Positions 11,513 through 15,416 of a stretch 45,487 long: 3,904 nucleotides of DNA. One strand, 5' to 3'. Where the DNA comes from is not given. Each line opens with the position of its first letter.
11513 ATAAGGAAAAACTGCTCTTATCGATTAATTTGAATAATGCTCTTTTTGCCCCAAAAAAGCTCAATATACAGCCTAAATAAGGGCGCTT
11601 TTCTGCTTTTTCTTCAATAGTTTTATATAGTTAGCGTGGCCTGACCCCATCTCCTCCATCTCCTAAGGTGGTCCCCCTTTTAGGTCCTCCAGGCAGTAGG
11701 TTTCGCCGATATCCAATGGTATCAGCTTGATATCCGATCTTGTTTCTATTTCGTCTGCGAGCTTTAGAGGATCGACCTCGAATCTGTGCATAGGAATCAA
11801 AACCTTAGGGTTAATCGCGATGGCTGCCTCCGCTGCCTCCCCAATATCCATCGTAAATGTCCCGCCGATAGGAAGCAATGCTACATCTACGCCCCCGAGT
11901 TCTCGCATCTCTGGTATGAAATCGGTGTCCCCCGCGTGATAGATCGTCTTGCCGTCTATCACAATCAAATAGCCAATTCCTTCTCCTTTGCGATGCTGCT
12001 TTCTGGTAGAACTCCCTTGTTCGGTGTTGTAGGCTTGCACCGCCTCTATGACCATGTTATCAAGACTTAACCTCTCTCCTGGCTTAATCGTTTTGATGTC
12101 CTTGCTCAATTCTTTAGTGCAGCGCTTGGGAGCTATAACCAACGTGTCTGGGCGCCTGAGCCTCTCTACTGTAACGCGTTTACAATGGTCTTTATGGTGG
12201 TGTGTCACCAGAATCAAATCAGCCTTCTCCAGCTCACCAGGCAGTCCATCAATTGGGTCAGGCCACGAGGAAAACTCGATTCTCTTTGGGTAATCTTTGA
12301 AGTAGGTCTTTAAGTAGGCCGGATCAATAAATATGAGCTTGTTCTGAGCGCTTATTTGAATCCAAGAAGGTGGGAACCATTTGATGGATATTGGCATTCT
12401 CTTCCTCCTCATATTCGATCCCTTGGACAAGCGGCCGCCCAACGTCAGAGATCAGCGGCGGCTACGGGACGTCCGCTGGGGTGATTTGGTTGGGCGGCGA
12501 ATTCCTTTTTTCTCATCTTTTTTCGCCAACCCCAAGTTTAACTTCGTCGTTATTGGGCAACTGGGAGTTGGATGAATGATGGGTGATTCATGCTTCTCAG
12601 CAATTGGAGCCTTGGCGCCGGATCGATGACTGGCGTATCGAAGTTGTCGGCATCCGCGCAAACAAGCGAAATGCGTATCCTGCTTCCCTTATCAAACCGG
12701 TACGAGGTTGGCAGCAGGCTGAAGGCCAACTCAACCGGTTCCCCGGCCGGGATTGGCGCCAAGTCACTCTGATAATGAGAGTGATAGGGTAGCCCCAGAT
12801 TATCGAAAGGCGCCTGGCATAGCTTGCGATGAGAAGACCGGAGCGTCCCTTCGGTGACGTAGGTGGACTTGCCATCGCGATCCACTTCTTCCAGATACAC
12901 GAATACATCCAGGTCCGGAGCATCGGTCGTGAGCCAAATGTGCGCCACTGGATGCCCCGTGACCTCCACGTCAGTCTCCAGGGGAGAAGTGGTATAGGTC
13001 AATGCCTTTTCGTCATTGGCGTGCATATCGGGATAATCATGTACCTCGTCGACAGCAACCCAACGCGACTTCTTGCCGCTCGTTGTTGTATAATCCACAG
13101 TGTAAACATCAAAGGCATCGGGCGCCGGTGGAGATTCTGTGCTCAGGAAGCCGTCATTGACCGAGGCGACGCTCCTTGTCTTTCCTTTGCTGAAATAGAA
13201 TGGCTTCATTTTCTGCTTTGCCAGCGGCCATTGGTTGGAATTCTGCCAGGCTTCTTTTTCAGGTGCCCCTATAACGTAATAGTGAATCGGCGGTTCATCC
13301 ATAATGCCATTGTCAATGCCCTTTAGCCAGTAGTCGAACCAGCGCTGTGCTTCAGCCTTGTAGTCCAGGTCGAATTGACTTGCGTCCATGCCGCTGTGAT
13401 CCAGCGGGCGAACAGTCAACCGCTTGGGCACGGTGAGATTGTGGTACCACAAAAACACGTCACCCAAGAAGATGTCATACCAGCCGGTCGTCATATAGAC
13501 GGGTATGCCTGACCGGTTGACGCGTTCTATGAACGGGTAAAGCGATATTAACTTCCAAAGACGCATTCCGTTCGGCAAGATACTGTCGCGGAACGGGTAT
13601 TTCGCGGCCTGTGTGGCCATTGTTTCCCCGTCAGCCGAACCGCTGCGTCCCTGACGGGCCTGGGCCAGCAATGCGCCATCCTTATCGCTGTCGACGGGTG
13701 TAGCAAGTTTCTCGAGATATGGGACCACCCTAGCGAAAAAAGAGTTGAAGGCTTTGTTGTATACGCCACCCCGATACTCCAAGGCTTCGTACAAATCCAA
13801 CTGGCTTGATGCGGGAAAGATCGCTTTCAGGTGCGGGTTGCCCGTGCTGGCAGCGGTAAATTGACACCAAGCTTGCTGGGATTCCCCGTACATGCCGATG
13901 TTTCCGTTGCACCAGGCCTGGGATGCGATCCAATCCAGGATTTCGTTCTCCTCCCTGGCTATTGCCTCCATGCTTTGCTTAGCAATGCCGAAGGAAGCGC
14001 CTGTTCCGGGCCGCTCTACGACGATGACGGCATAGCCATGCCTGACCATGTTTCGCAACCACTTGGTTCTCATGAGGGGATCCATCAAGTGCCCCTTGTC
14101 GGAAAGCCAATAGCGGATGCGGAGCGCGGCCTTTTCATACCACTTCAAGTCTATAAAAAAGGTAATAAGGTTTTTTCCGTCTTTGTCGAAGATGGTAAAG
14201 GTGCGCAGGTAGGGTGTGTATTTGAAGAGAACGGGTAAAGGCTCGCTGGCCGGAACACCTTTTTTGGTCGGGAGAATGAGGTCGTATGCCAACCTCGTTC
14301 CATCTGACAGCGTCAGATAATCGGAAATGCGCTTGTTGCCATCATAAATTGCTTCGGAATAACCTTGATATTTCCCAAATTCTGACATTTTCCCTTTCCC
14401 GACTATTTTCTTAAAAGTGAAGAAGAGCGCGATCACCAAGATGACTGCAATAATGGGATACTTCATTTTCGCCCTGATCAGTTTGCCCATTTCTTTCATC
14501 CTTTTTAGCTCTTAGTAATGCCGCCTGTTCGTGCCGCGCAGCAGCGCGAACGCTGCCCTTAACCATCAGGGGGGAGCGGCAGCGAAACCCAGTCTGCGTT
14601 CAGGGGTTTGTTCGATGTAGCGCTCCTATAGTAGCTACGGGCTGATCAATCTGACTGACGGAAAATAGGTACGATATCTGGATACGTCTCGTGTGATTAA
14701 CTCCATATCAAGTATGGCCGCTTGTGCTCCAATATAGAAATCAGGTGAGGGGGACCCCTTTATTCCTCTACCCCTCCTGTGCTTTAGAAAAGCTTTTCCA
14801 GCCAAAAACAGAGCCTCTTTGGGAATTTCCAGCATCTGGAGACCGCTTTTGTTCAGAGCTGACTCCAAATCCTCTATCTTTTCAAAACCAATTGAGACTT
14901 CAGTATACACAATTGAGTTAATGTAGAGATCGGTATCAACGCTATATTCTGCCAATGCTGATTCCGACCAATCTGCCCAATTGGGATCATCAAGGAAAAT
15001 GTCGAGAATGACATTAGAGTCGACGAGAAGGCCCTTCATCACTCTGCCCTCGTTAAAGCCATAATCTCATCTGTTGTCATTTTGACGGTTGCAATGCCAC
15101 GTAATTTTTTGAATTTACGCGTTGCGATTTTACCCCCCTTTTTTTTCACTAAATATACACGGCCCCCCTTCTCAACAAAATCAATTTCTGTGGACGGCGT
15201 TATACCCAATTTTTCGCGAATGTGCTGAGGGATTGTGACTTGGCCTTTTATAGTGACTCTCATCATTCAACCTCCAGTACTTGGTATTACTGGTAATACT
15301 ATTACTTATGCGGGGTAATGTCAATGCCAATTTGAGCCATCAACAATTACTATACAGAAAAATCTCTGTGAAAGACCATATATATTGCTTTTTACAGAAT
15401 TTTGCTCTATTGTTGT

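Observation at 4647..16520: Complete sedentary chromosomal integron with an ~11 kb cassette array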

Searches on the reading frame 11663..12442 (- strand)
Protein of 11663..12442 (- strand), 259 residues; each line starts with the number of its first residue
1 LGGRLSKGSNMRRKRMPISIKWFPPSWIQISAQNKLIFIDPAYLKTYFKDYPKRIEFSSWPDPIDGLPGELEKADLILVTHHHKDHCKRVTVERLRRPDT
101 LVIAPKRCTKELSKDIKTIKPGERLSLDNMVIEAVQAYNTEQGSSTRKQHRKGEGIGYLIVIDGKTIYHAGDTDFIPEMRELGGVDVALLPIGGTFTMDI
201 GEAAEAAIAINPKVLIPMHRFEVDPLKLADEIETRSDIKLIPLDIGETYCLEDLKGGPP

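Call 4: search_protein_families(library=pfam, proteins=[window:11663-12442:-], max_evalue=0.001)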
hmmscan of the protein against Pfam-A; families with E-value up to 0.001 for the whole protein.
window:11663-12442:- (259 aa): 2 families
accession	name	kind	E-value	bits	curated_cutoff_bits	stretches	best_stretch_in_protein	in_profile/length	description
PF13483.12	Lactamase_B_3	-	3.4e-28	99.1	24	1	20-219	2-160/160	Beta-lactamase superfamily domain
PF12706.13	Lactamase_B_2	-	3.4e-23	82.7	27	1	62-219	20-199/200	Beta-lactamase superfamily domain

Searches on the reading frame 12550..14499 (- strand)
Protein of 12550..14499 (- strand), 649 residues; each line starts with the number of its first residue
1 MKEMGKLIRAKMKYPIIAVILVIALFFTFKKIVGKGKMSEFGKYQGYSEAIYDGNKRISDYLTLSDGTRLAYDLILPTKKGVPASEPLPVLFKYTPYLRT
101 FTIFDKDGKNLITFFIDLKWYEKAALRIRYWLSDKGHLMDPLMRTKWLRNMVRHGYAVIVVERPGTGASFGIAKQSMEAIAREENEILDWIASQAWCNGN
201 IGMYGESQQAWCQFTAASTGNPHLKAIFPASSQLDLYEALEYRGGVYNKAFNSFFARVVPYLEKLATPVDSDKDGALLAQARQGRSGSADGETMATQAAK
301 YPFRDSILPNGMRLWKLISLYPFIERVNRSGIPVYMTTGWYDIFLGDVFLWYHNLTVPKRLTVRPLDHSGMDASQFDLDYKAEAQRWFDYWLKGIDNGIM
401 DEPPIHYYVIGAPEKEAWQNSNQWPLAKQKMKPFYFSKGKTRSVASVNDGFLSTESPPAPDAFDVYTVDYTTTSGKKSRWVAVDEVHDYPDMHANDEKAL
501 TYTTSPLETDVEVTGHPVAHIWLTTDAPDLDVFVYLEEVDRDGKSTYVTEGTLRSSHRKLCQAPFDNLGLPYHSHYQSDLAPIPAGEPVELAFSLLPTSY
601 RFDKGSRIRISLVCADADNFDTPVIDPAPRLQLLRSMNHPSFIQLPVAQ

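Call 4: search_protein_families(library=pfam, proteins=[window:12550-14499:-], max_evalue=0.001)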
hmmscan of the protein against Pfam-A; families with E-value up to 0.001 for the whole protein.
window:12550-14499:- (649 aa): 2 families
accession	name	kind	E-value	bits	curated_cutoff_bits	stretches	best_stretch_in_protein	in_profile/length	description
PF02129.25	Peptidase_S15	-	4.5e-42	145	23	1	66-369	1-261/262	X-Pro dipeptidyl-peptidase (S15 family)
PF08530.16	PepX_C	-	4.4e-39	135.1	22.5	1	397-620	1-184/217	X-Pro dipeptidyl-peptidase C-terminal non-catalytic domain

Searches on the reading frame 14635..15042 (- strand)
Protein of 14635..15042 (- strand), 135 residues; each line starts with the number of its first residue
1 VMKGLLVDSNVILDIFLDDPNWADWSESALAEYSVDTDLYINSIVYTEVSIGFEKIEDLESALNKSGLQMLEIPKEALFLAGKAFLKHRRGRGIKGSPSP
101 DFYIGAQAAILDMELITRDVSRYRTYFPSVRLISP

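Call 4: search_protein_families(library=pfam, proteins=[window:14635-15042:-], max_evalue=0.001)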
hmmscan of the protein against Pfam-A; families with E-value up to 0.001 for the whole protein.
window:14635-15042:- (135 aa): 1 family
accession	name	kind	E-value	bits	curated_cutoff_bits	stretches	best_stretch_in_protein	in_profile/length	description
PF01850.27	PIN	-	3.2e-13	50.8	23.6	1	6-122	2-114/120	PIN domain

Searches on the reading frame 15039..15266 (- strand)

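Call 4: search_protein_families(library=pfam, proteins=[window:15039-15266:-], max_evalue=0.001)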
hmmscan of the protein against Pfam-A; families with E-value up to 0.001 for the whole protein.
window:15039-15266:- (75 aa): 2 families
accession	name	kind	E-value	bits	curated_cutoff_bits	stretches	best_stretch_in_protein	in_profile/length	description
PF04014.23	MazE_antitoxin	-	5.7e-09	36.2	24.7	1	7-45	7-46/48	Antidote-toxin recognition MazE, bacterial antitoxin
PF15937.10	PrlF_antitoxin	-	0.00047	20.7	32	1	3-43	3-44/99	prlF antitoxin for toxin YhaV_toxin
